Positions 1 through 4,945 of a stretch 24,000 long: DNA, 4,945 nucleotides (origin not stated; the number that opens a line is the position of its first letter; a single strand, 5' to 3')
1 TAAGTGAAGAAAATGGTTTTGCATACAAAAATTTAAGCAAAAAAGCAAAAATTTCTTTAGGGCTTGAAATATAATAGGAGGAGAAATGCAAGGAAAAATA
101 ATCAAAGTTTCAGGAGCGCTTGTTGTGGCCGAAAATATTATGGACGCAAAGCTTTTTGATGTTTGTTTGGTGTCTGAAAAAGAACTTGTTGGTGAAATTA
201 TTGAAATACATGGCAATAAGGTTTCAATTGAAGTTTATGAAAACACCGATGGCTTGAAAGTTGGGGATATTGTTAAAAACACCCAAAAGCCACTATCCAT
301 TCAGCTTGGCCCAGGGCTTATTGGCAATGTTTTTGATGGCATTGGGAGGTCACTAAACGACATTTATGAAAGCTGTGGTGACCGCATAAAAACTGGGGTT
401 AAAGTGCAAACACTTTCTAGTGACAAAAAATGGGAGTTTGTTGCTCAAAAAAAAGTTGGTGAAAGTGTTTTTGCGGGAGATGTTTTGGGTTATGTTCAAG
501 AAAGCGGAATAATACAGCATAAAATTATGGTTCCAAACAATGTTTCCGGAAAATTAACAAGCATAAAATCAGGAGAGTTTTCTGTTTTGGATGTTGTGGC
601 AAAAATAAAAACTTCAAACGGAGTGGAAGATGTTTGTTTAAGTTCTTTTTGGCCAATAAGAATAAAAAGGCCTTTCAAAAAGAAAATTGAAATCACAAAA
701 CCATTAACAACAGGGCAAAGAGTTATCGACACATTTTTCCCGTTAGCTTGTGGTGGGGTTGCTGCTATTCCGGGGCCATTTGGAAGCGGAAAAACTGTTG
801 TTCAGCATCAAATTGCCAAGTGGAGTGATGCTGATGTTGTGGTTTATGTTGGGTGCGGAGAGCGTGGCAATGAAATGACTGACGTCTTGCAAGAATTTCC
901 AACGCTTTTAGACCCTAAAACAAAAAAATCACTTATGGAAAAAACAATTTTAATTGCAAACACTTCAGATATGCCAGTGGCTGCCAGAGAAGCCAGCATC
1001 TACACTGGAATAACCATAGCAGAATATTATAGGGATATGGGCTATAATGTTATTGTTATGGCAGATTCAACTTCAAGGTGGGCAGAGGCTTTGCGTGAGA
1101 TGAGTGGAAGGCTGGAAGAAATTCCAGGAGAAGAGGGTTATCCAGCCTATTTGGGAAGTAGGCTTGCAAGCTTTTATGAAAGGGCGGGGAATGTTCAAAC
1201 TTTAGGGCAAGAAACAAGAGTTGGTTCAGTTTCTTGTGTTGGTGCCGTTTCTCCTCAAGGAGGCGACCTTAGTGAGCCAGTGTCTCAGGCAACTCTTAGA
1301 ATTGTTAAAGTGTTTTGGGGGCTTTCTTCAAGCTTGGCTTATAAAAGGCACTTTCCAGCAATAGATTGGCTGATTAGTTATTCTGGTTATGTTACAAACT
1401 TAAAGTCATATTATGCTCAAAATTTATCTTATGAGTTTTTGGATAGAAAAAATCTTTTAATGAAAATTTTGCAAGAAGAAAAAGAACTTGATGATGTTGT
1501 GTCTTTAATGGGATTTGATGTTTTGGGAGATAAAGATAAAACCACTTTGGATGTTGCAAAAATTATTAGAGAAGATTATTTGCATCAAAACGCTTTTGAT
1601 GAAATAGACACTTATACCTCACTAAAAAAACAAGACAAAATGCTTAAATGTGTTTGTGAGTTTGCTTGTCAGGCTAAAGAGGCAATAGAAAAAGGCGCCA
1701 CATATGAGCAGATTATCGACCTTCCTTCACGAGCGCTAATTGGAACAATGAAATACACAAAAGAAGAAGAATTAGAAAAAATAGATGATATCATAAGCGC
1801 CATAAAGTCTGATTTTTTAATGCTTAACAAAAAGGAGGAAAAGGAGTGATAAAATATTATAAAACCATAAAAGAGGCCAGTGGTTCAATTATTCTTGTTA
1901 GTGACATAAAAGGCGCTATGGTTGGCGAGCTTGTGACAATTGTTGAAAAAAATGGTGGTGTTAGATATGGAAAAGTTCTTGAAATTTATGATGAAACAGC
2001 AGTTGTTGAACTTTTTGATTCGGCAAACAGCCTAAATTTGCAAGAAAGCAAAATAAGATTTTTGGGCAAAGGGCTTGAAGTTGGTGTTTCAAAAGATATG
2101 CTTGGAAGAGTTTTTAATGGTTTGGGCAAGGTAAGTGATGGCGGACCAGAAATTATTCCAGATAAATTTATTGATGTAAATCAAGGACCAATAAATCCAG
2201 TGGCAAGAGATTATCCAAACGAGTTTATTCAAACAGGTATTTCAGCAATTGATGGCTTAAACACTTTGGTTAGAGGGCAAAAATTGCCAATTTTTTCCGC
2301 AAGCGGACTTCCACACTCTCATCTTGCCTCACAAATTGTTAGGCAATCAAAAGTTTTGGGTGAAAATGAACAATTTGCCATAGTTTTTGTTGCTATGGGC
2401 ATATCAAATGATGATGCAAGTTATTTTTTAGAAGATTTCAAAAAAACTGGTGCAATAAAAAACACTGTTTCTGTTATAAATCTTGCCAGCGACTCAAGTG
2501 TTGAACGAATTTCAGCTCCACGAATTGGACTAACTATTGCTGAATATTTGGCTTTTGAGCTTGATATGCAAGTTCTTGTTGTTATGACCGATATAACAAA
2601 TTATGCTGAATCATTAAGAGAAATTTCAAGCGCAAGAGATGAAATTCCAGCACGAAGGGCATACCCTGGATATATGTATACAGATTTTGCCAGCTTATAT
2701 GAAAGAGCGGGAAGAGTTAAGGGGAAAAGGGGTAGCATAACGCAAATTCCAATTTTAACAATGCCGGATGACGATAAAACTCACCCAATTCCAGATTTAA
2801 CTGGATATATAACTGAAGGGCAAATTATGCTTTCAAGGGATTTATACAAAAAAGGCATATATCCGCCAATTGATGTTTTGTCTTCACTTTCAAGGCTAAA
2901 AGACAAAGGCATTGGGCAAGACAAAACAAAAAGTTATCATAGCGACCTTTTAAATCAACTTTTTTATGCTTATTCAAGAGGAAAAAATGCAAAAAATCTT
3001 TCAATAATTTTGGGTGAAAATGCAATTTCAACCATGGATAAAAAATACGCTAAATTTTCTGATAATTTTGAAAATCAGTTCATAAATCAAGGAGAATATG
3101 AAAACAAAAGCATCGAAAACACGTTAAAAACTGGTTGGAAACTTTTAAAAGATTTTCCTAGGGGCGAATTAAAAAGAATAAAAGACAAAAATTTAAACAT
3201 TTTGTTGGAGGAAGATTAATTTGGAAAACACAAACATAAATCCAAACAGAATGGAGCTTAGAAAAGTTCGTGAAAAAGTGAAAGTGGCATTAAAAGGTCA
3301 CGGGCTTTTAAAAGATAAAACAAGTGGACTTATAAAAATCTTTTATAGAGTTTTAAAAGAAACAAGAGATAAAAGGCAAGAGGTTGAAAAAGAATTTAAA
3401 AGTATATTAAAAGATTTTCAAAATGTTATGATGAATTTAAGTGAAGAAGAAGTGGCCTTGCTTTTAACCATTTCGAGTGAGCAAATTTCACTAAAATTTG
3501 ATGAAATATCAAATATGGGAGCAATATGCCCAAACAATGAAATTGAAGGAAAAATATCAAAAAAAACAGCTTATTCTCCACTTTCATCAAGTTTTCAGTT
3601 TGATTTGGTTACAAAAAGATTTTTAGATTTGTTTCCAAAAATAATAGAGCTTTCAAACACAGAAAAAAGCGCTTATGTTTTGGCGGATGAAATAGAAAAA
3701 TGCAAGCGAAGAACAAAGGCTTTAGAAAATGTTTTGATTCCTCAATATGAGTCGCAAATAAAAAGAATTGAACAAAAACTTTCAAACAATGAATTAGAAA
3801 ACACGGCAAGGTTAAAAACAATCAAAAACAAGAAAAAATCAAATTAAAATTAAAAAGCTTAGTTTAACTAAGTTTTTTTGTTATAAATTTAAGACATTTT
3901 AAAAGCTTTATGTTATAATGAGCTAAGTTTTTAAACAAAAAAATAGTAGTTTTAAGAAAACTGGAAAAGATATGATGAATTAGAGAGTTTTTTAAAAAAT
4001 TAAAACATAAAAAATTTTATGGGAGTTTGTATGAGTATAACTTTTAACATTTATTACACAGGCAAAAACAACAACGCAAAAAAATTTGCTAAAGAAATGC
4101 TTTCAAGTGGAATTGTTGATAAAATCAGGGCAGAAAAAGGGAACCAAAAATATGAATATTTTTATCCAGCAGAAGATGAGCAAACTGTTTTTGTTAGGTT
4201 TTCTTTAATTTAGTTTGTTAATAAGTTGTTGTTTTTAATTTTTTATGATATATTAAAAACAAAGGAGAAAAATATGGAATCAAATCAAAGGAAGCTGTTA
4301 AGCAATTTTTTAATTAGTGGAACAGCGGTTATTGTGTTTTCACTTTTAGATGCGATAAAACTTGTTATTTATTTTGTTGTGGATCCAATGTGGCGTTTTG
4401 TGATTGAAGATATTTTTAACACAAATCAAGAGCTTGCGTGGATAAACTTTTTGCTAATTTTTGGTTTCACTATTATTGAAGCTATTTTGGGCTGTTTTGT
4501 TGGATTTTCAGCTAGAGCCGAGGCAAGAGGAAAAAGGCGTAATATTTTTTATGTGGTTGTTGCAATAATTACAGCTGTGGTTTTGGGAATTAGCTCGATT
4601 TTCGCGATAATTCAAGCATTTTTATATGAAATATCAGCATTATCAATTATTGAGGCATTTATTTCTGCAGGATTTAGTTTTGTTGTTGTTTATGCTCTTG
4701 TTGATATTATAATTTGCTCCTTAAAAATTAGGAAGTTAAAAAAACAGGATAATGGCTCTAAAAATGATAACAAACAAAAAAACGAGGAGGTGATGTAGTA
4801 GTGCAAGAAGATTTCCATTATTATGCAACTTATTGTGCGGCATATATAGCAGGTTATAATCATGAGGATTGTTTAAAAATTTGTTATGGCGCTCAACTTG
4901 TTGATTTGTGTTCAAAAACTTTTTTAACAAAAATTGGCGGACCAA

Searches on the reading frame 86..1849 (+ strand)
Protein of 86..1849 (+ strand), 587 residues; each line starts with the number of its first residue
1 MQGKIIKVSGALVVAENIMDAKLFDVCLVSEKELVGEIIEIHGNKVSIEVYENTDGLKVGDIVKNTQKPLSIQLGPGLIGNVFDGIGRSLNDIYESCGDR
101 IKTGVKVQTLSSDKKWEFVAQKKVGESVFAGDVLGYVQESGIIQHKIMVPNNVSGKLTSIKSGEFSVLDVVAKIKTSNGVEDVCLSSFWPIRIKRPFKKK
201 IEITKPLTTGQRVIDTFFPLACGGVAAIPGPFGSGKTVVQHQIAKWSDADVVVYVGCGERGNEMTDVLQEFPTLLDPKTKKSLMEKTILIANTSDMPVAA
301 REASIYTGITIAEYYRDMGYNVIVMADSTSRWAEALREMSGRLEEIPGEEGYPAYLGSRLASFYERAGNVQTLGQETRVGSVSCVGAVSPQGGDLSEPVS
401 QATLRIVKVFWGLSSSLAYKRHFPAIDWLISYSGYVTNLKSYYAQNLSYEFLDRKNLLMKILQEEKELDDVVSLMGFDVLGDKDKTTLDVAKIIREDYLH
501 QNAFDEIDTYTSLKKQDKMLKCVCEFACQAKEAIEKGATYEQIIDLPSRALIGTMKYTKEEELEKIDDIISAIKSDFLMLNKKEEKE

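Call 10: search_protein_families(library=ncbifam, proteins=[window:86-1846:+], max_evalue=0.001)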
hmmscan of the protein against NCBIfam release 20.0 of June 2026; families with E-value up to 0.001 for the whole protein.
window:86-1846:+ (587 aa): 34 families (the best 25 are shown)
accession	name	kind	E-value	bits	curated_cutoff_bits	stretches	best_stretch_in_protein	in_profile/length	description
NF003220.0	PRK04192.1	subfamily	4.1e-253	841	470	1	2-582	4-585/588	V-type ATP synthase subunit A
TIGR01043.1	ATP_syn_A_arch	equivalog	5.5e-251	834.1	972.15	1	2-576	2-578/580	ATP synthase subunit A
NF011287.0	PRK14698.1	equivalog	2.9e-217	724.1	1238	2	237-583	670-1014/1017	V-type ATP synthase subunit A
TIGR01042.1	V-ATPase_V1_A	equivalog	1.1e-203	678.1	779.9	1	2-544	2-548/591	V-type ATPase subunit A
TIGR02546.1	III_secr_ATP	equivalog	5.5e-55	186.8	604.75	2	197-504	120-406/423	type III secretion system ATPase SctN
TIGR01026.1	fliI_yscN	subfamily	1.3e-53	182.4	379.5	2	199-515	139-434/440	FliI/YscN family ATPase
TIGR03497.1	FliI_clade2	equivalog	5e-53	180.5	629.8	2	196-507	111-400/413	flagellar protein export ATPase FliI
TIGR03496.1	FliI_clade1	equivalog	1.4e-49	169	619.1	2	199-514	113-409/414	flagellar protein export ATPase FliI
TIGR03498.1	FliI_clade3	equivalog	2.9e-48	164.6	587.45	2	199-469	116-370/418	flagellar protein export ATPase FliI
NF005295.0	PRK06820.1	equivalog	1.2e-46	159.6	690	2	198-478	139-397/440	EscN/YscN/HrcN family type III secretion system ATPase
NF006012.0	PRK08149.1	equivalog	3.6e-42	144.8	594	1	194-514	125-424/431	type III secretion system ATPase SctN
NF003235.0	PRK04196.1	subfamily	2.9e-40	138.3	349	2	238-525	166-440/462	V-type ATP synthase subunit B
NF005765.0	PRK07594.1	equivalog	5.4e-40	137.4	715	2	196-445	128-363/433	EscN/YscN/HrcN family type III secretion system ATPase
NF005391.0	PRK06936.1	equivalog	1.1e-38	133.2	657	1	195-445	135-370/439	type III secretion system ATPase SctN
TIGR01039.1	atpD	equivalog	3e-38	131.8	462.85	1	179-504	99-408/462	F0F1 ATP synthase subunit beta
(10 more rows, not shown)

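Call 66: find_encoding_contigs(protein=window:86-1849:+, flank=10000, max_places=1)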
Protein window:86-1849:+ (587 aa): 2 contigs read that carry it; 1 place shown.
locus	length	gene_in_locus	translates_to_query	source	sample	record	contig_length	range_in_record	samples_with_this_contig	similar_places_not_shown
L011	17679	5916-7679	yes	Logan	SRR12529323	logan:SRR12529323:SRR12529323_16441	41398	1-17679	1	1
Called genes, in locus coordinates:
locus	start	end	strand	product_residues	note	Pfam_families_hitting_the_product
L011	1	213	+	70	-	?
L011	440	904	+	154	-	PF00383:dCMP_cyt_deam_1, PF14437:MafB19-deam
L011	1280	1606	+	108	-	-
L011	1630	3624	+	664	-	PF01496:V_ATPase_I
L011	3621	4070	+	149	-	PF00137:ATP-synt_C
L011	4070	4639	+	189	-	PF01991:vATP-synt_E (weak)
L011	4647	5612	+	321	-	PF01992:vATP-synt_AC39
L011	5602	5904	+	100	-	PF01990:ATP-synt_F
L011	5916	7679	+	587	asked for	PF02874:ATP-synt_ab_N, PF16886:ATP-synt_ab_Xtn, PF00006:ATP-synt_ab, PF22919:ATP-synt_VA_C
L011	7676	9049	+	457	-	PF00006:ATP-synt_ab, PF22919:ATP-synt_VA_C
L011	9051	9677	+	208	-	PF01813:ATP-synt_D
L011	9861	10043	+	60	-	-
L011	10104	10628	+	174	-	-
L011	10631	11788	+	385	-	PF20551:DUF6765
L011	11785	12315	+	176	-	PF03729:DUF308 (faint)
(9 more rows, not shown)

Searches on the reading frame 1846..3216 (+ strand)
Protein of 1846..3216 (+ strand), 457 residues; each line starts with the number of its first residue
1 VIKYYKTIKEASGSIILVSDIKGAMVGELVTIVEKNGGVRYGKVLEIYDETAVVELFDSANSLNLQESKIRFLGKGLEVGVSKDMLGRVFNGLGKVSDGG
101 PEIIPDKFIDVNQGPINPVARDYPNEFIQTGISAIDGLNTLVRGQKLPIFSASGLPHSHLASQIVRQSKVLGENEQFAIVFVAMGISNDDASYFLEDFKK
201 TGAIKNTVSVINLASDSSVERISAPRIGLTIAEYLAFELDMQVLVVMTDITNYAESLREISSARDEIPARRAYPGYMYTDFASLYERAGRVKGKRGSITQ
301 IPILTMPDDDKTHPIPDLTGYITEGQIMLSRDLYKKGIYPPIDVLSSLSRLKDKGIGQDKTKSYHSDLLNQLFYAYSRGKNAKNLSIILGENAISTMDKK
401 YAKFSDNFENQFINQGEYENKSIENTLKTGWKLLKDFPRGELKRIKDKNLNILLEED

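Call 10: search_protein_families(library=ncbifam, proteins=[window:1846-3216:+], max_evalue=0.001)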
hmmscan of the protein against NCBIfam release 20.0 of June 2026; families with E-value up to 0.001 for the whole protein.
window:1846-3216:+ (457 aa): 32 families (the best 25 are shown)
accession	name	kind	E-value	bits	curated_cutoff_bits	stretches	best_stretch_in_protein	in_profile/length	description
NF003235.0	PRK04196.1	subfamily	6e-213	707.7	349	1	2-452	3-453/462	V-type ATP synthase subunit B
TIGR01041.1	ATP_syn_B_arch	equivalog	8.1e-201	667.4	844.65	1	5-450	2-447/458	ATP synthase subunit B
TIGR01040.1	V-ATPase_V1_B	equivalog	1.3e-172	574.5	804.65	1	5-451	2-457/467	V-type ATPase subunit B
NF002555.0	PRK02118.1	equivalog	2.6e-103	346.1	431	1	2-448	2-424/436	V-type ATP synthase subunit B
TIGR03496.1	FliI_clade1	equivalog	3.3e-61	207.4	619.1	1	10-427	5-408/414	flagellar protein export ATPase FliI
TIGR02546.1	III_secr_ATP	equivalog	4.1e-58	197.1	604.75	1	7-430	8-418/423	type III secretion system ATPase SctN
TIGR03498.1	FliI_clade3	equivalog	7.3e-57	192.9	587.45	1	14-383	9-370/418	flagellar protein export ATPase FliI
TIGR01026.1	fliI_yscN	subfamily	2.4e-56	191.4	379.5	1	2-428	21-433/440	FliI/YscN family ATPase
TIGR03497.1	FliI_clade2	equivalog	5.9e-54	183.6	629.8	1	12-428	7-407/413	flagellar protein export ATPase FliI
NF006290.1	PRK08472.1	equivalog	1.7e-51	175.4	644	1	3-364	17-368/433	flagellar protein export ATPase FliI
NF006575.0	PRK09099.1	subfamily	2.5e-50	171.5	706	1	6-362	28-374/443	type III secretion system ATPase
NF005391.0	PRK06936.1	equivalog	4.8e-50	170.7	657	1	11-428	30-432/439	type III secretion system ATPase SctN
NF009884.0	PRK13343.1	equivalog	6.4e-49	166.9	554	1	7-354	32-371/507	F0F1 ATP synthase subunit alpha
NF005295.0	PRK06820.1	equivalog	1.3e-48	166.1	690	1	2-430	27-435/440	EscN/YscN/HrcN family type III secretion system ATPase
NF006012.0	PRK08149.1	equivalog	1.2e-46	159.6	594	1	5-428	10-424/431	type III secretion system ATPase SctN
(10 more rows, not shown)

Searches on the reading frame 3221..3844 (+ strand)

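Call 10: search_protein_families(library=ncbifam, proteins=[window:3221-3844:+], max_evalue=0.001)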
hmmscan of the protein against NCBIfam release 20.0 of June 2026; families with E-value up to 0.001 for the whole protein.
window:3221-3844:+ (208 aa): 7 families
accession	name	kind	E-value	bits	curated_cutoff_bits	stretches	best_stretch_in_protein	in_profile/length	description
NF001545.0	PRK00373.1-4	equivalog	2e-41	142.1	226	1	3-204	6-209/216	V-type ATP synthase subunit D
NF001543.0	PRK00373.1-2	equivalog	4.1e-39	134.4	290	1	1-203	1-206/212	V-type ATP synthase subunit D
TIGR00309.1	V_ATPase_subD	subfamily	1.5e-33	116.2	72.25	1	5-206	3-207/209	V-type ATP synthase subunit D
NF001546.0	PRK00373.1-5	equivalog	4.2e-30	105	334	1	1-201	1-206/207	V-type ATP synthase subunit D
NF001542.0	PRK00373.1-1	equivalog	1.2e-28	99.9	261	1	3-207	3-209/212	V-type ATP synthase subunit D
NF001544.0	PRK00373.1-3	equivalog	5.6e-15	55.8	253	1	4-204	6-206/216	V-type ATP synthase subunit D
NF002565.0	PRK02195.1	equivalog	3.5e-06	26.9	189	1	6-207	5-198/204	V-type ATP synthase subunit D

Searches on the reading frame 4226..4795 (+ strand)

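Call 10: search_protein_families(library=ncbifam, proteins=[window:4226-4795:+], max_evalue=0.001)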
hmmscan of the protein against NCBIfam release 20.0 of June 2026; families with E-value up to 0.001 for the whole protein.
window:4226-4795:+ (190 aa): 0 families

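Call 11: search_protein_families(library=ncbifam, proteins=[window:4226-4795:+], max_evalue=0.01)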
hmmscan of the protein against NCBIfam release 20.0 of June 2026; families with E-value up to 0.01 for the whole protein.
window:4226-4795:+ (190 aa): 1 family
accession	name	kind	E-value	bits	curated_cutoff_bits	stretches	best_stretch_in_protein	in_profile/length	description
TIGR00860.1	LIC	subfamily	0.003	16.3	280.2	1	112-186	276-349/462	cation transporter family protein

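Call 82: search_protein_families(library=pfam, proteins=[window:4226-4795:+], max_evalue=0.01)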
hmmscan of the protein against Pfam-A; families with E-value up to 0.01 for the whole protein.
window:4226-4795:+ (190 aa): 1 family
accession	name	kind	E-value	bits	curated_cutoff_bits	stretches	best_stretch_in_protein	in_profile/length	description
PF07332.16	Phage_holin_3_6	-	0.0057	17.1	28.4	1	96-174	22-97/116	Putative Actinobacterial Holin-X, holin superfamily III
